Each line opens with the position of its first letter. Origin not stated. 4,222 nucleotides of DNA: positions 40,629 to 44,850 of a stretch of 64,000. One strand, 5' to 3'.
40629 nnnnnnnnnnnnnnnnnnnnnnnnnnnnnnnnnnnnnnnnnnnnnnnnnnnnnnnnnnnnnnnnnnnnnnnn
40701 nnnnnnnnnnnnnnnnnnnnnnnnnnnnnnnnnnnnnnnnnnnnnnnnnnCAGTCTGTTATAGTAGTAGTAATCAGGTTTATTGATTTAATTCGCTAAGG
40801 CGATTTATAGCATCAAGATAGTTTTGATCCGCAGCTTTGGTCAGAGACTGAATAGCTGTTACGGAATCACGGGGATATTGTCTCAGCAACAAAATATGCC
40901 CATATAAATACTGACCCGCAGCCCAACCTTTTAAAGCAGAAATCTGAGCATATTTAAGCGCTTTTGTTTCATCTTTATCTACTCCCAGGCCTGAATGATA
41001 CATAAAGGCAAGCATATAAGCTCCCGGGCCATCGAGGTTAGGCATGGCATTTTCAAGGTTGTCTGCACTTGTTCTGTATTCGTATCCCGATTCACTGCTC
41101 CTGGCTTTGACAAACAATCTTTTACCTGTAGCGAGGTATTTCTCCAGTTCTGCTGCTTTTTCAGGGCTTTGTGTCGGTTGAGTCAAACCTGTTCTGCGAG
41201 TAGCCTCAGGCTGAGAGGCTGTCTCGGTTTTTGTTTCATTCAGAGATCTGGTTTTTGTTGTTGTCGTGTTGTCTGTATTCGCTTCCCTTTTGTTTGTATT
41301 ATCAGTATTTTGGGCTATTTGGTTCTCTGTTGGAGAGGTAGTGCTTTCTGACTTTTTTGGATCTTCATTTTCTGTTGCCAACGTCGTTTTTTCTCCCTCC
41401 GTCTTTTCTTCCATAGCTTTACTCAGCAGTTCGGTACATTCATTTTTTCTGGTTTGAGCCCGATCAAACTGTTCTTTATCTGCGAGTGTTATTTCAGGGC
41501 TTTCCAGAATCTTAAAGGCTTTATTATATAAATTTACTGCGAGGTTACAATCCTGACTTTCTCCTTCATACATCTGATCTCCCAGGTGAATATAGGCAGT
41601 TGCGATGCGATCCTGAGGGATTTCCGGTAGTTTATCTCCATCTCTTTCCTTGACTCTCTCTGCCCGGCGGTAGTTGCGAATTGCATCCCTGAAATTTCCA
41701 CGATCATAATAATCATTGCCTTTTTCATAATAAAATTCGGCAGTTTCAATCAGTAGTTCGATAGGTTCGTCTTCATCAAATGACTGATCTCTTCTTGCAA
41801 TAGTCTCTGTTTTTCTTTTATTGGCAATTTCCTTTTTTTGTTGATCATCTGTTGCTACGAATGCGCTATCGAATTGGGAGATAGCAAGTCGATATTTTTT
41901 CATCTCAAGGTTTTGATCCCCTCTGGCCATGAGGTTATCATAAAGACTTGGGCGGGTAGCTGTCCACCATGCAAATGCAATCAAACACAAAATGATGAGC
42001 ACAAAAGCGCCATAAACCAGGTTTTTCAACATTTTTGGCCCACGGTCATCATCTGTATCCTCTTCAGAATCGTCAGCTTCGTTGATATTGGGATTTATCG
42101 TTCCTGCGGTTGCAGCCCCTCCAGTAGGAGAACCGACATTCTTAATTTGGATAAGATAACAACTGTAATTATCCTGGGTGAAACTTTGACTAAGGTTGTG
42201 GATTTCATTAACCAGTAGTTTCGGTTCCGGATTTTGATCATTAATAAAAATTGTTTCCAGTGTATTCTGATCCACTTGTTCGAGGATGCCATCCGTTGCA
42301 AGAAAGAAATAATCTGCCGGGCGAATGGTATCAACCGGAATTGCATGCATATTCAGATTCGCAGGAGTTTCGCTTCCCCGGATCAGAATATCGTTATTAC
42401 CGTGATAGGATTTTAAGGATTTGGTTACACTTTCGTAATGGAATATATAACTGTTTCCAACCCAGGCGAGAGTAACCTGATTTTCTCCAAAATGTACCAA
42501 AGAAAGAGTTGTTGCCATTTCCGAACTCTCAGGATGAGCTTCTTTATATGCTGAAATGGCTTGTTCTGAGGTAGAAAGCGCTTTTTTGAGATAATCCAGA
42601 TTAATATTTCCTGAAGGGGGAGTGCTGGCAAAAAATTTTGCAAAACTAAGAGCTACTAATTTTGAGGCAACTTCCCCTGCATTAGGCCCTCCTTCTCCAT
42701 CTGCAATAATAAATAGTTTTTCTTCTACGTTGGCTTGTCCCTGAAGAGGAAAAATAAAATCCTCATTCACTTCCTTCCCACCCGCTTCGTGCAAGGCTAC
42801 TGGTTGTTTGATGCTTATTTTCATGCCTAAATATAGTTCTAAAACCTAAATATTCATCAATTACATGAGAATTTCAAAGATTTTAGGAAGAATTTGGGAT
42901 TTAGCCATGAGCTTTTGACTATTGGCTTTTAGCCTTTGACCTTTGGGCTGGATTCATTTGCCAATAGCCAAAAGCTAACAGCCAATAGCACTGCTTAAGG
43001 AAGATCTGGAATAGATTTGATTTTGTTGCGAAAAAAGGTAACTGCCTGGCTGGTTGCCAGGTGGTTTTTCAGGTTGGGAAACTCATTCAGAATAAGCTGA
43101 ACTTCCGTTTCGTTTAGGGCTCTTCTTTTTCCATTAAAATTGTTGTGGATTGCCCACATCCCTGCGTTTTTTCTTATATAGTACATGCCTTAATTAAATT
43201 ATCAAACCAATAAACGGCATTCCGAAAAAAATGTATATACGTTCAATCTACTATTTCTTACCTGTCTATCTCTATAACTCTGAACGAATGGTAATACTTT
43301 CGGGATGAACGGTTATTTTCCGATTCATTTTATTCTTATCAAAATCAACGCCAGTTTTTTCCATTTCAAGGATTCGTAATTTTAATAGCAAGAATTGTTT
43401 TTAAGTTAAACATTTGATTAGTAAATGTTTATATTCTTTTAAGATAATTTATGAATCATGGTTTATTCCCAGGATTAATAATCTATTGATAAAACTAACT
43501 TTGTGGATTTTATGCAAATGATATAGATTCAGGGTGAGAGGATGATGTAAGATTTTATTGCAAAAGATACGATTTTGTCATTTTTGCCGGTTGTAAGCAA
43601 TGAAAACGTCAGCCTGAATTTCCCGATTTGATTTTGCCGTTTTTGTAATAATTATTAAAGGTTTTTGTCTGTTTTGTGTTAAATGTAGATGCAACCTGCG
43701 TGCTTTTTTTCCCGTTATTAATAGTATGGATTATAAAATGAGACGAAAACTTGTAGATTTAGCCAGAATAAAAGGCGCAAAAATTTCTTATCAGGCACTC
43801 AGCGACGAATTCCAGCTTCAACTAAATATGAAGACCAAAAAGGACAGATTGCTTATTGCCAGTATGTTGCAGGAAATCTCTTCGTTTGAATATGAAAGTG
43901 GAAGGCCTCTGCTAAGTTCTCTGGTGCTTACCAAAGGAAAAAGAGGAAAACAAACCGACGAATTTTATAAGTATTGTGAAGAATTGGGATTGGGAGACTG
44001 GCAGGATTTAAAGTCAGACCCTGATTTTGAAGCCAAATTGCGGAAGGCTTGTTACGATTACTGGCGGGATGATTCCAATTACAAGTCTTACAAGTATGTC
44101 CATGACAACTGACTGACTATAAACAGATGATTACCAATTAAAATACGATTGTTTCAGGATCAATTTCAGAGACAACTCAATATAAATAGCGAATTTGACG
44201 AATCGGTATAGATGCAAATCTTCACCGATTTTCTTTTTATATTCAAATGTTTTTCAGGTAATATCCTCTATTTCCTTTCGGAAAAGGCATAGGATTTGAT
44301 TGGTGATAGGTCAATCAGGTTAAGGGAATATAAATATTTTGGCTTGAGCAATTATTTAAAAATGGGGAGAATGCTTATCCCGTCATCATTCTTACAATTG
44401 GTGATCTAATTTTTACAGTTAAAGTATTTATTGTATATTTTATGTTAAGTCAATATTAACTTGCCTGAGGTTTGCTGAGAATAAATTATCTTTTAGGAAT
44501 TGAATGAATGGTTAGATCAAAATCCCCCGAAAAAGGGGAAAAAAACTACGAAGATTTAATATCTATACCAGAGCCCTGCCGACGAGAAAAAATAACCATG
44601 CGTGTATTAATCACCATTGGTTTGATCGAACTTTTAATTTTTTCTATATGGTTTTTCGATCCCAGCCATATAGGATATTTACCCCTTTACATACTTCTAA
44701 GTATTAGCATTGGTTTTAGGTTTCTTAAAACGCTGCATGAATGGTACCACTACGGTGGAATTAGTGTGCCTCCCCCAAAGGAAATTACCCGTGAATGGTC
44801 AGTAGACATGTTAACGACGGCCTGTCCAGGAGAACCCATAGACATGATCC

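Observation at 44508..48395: Processive GT2 glycan synthase fused in one polypeptide to two glycoside-hydrolase-like modules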

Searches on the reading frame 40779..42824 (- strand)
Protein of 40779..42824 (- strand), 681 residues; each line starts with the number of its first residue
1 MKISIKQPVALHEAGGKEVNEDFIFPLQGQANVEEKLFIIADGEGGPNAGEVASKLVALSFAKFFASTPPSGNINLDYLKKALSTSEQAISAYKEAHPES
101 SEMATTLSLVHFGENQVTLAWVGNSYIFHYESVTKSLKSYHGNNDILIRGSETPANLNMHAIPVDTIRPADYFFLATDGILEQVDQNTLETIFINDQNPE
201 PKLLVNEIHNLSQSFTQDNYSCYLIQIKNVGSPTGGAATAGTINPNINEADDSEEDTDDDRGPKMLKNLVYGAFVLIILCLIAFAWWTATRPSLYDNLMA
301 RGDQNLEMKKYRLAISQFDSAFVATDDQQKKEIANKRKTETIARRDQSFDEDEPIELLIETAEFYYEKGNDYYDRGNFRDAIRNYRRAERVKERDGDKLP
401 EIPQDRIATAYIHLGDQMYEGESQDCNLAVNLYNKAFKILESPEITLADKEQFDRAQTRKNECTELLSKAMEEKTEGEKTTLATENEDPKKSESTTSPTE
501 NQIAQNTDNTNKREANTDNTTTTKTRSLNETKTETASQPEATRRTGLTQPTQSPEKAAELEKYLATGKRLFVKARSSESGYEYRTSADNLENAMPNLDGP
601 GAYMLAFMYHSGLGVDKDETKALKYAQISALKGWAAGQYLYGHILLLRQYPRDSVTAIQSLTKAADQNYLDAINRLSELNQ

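Call 5: search_protein_families(library=pfam, proteins=[window:40779-42824:-], max_evalue=0.01)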
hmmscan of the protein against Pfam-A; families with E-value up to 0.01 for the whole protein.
window:40779-42824:- (681 aa): 6 families
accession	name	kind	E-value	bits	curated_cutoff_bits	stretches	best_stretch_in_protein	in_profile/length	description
PF08238.18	Sel1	-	6e-09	36.6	30.7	1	601-633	3-35/36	Sel1 repeat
PF13672.11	PP2C_2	-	8e-09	35.8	24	1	17-186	9-180/209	Protein phosphatase 2C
PF00515.34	TPR_1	-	0.00037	20.6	27.8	1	362-389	1-28/34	Tetratricopeptide repeat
PF07719.23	TPR_2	-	0.00065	20.1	27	1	362-389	1-28/34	Tetratricopeptide repeat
PF13432.12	TPR_16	-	0.0012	19.7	32.7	1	366-392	1-27/65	Tetratricopeptide repeat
PF13414.12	TPR_11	-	0.0039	17.3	26.8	1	369-392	1-24/42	TPR repeat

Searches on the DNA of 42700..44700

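Call 52: search_rna_families(source=window, start=42700, end=44700, threshold=evalue, max_evalue=1)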
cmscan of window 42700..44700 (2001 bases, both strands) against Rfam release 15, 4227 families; matches with E-value up to 1: 4.
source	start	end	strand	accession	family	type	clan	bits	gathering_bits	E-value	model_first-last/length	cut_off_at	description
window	42921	42986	-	RF03717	mir-3119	Gene; miRNA;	-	25.5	80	0.021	1-85/85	no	mir-3119 microRNA precursor family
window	42921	42986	+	RF03717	mir-3119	Gene; miRNA;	-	19.8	80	0.92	1-85/85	no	mir-3119 microRNA precursor family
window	43972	44074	+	RF01514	Afu_513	Gene; snRNA; snoRNA; CD-box;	-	18.4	48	0.41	1-103/103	no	A. fumigatus snoRNA Afu_513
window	43727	43907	+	RF02111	IS009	Gene;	-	17.8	117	0.21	1-199/199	no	IS009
